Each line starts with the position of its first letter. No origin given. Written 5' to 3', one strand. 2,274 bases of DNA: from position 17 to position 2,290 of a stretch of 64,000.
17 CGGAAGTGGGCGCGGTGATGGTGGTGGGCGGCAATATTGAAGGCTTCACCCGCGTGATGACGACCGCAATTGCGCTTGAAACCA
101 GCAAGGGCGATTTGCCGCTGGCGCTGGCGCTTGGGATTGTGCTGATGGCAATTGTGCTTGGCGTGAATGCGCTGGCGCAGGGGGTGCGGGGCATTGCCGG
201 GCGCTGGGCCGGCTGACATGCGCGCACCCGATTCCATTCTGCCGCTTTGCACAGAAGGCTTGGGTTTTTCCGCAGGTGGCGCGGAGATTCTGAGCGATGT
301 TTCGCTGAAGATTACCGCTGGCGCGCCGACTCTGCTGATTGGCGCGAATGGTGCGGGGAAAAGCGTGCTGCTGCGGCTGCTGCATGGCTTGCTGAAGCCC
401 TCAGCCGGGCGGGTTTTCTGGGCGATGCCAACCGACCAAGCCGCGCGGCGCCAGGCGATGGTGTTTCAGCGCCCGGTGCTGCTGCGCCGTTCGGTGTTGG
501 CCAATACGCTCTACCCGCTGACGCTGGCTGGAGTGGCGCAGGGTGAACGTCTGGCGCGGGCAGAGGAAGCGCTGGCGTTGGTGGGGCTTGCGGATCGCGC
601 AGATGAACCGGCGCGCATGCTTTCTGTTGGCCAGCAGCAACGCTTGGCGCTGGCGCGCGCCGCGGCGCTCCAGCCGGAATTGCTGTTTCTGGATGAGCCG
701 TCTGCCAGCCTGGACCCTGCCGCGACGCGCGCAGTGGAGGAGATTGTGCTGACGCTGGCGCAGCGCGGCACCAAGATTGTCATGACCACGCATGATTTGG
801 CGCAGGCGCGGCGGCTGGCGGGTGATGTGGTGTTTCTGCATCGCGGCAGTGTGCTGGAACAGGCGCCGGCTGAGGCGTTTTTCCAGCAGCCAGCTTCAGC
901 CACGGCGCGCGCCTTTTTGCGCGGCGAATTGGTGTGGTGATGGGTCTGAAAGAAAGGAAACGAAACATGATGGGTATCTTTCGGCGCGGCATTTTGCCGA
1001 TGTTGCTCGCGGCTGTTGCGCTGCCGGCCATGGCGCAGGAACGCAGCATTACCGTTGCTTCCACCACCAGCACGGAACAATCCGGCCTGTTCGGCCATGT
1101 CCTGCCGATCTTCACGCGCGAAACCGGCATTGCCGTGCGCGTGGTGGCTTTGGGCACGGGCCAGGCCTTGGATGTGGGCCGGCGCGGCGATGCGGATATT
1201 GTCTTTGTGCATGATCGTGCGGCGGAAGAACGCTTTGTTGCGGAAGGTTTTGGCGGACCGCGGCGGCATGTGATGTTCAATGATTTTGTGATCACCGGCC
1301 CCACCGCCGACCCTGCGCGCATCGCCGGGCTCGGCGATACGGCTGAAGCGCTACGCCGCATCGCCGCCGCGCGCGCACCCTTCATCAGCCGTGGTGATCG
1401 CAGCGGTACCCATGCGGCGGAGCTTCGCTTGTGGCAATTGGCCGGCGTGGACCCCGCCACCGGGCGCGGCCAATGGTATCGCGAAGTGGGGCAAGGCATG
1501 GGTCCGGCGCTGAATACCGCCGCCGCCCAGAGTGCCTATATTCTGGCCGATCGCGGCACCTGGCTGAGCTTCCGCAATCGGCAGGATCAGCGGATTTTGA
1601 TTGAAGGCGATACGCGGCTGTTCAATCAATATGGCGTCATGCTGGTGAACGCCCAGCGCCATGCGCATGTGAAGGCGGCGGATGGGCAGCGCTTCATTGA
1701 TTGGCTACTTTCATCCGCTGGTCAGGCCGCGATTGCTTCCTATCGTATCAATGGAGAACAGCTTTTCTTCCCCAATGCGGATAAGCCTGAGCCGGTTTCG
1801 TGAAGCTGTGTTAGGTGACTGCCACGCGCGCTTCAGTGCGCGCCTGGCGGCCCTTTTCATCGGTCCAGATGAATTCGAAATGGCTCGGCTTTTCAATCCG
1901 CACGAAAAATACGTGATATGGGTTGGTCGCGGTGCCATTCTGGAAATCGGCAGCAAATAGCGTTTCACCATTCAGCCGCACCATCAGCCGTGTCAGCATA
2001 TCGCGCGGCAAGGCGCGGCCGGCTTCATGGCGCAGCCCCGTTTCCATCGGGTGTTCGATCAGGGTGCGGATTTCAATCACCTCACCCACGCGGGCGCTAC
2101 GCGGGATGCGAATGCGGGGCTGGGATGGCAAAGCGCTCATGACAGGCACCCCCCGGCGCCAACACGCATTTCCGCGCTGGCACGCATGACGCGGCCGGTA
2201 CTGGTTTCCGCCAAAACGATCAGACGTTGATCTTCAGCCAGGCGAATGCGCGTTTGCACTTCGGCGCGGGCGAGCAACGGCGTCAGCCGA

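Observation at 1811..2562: Orphan SoxYZ with a rewired swinging arm (GGCLS instead of GGCGG)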

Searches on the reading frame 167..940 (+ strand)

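Call 5: search_protein_families(library=ncbifam, proteins=[window:167-940:+], max_evalue=0.01)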
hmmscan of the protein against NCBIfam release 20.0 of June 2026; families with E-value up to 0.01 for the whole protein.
window:167-940:+ (257 aa): 191 families (the best 25 are shown)
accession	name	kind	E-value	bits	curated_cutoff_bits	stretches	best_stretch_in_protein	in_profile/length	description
TIGR00972.1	3a0107s01c2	equivalog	1.1e-42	146.1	343.2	1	35-254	10-246/248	phosphate ABC transporter ATP-binding protein PstB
TIGR03864.1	PQQ_ABC_ATP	hypoth_equivalog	2.9e-37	128.4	302.25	1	27-250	2-232/236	ABC transporter, ATP-binding subunit, PQQ-dependent alcohol dehydrogenase system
TIGR02673.1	FtsE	equivalog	1.4e-36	126.2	264.85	1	37-227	13-213/214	cell division ATP-binding protein FtsE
TIGR04521.1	ECF_ATPase_2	equivalog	1.4e-36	126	330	1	40-243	19-237/279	energy-coupling factor transporter ATPase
NF007908.0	PRK10619.1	equivalog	2e-36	125.5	466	2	95-255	93-256/257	histidine ABC transporter ATP-binding protein HisP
TIGR01166.1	cbiO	subfamily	2.4e-36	125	211.8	1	38-212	4-188/190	cobalt ABC transporter, ATP-binding protein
TIGR01186.1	proV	subfamily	5.1e-36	124.5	326.6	1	37-254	4-233/363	betaine/proline/choline family ABC transporter ATP-binding protein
NF008338.0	PRK11124.1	equivalog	1.1e-35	123.3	369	1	31-251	7-240/242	arginine ABC transporter ATP-binding protein ArtP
NF007027.0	PRK09493.1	equivalog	1.4e-35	122.8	379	1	37-252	12-237/240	glutamine ABC transporter ATP-binding protein GlnQ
NF008428.0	PRK11264.1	equivalog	2.2e-35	122.1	406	1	38-252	15-245/250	L-cystine ABC transporter ATP-binding protein TcyN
TIGR01188.1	drrA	subfamily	1.7e-34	119.5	312.45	1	40-233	7-206/302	daunorubicin resistance ABC transporter, ATP-binding protein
NF008513.0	PRK11432.1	equivalog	2.2e-34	118.9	496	1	37-251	17-237/351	ferric ABC transporter ATP-binding protein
NF010068.0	PRK13548.1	equivalog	2.2e-34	118.8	261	1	27-241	6-233/261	heme ABC transporter ATP-binding protein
TIGR04520.1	ECF_ATPase_1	equivalog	2.4e-34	119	315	1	39-242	15-227/269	energy-coupling factor transporter ATPase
TIGR02314.1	ABC_MetN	equivalog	3.3e-34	118.4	499.7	1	41-254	20-244/343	methionine ABC transporter ATP-binding protein MetN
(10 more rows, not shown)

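Call 6: search_protein_families(library=pfam, proteins=[window:167-940:+], max_evalue=0.01)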
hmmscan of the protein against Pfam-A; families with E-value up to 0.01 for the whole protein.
window:167-940:+ (257 aa): 7 families
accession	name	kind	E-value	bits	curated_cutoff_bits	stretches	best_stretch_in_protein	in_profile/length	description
PF00005.33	ABC_tran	-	5e-28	98.8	25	1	42-179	1-136/137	ABC transporter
PF13304.12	AAA_21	-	3.9e-15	57.1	27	2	143-211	229-300/304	AAA domain, putative AbiEii toxin, Type IV TA system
PF13175.12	AAA_15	-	5.2e-05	23.5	32.1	0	54-79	25-50/374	AAA ATPase domain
PF02463.25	SMC_N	-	0.0032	17.4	40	0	151-209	136-197/220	RecF/RecN/SMC N terminal domain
PF13604.12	AAA_30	-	0.0036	17.5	27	0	55-97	21-63/191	AAA domain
PF13555.12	AAA_29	-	0.0044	17.2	27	1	48-79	18-49/61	P-loop containing region of AAA domain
PF13191.12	AAA_16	-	0.0057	17.6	32.6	0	55-177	27-140/167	AAA ATPase domain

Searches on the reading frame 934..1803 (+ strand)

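Call 5: search_protein_families(library=ncbifam, proteins=[window:934-1803:+], max_evalue=0.01)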
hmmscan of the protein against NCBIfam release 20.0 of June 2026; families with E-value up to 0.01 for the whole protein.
window:934-1803:+ (289 aa): 3 families
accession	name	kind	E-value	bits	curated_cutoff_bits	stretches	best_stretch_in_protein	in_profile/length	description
NF041772.1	tung_bind_TupA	equivalog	1.6e-61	208.1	400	1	25-283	3-263/266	tungstate ABC transporter substrate-binding protein TupA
NF011620.1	PRK15046.1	equivalog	0.00082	18.2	310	0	29-78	16-64/334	2-aminoethylphosphonate ABC transporter substrate-binding protein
TIGR03227.1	PhnS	equivalog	0.0019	17.2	395.3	0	23-79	19-75/360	2-aminoethylphosphonate ABC transporter substrate-binding protein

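Call 6: search_protein_families(library=pfam, proteins=[window:934-1803:+], max_evalue=0.01)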
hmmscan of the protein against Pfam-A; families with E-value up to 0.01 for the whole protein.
window:934-1803:+ (289 aa): 4 families
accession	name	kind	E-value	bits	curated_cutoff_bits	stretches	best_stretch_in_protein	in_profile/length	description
PF12849.12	PBP_like_2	-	2.2e-36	126.4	27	1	37-261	9-266/267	PBP superfamily domain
PF13531.11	SBP_bac_11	-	2.8e-11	44.1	25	1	50-270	10-224/227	Bacterial extracellular solute-binding protein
PF01547.30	SBP_bac_1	-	0.0041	17.6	26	0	224-265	272-307/307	Bacterial extracellular solute-binding protein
PF03466.25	LysR_substrate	-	0.0078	16.1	28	0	37-108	6-77/209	LysR substrate binding domain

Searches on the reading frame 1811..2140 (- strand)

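Call 5: search_protein_families(library=ncbifam, proteins=[window:1811-2140:-], max_evalue=0.01)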
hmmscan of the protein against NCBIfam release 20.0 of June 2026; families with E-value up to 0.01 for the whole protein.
window:1811-2140:- (109 aa): 3 families
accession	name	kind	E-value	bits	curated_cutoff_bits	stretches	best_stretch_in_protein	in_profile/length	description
TIGR04490.1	SoxZ_true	equivalog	5.7e-21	74.3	76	1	14-105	3-97/98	thiosulfate oxidation carrier complex protein SoxZ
TIGR04557.1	fuse_rel_SoxYZ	equivalog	3.3e-09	36.4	140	1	17-99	140-224/226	quinoprotein dehydrogenase-associated SoxYZ-like carrier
NF047540.1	LIC_13241_dom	domain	0.0079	16.3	50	0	60-103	28-69/85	LIC_13241 domain-containing protein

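Call 6: search_protein_families(library=pfam, proteins=[window:1811-2140:-], max_evalue=0.01)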
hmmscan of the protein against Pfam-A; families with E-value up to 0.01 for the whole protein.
window:1811-2140:- (109 aa): 1 family
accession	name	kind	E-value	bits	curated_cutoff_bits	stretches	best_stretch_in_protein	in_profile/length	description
PF08770.17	SoxZ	-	2.2e-22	79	25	1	10-104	1-97/98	Sulphur oxidation protein SoxZ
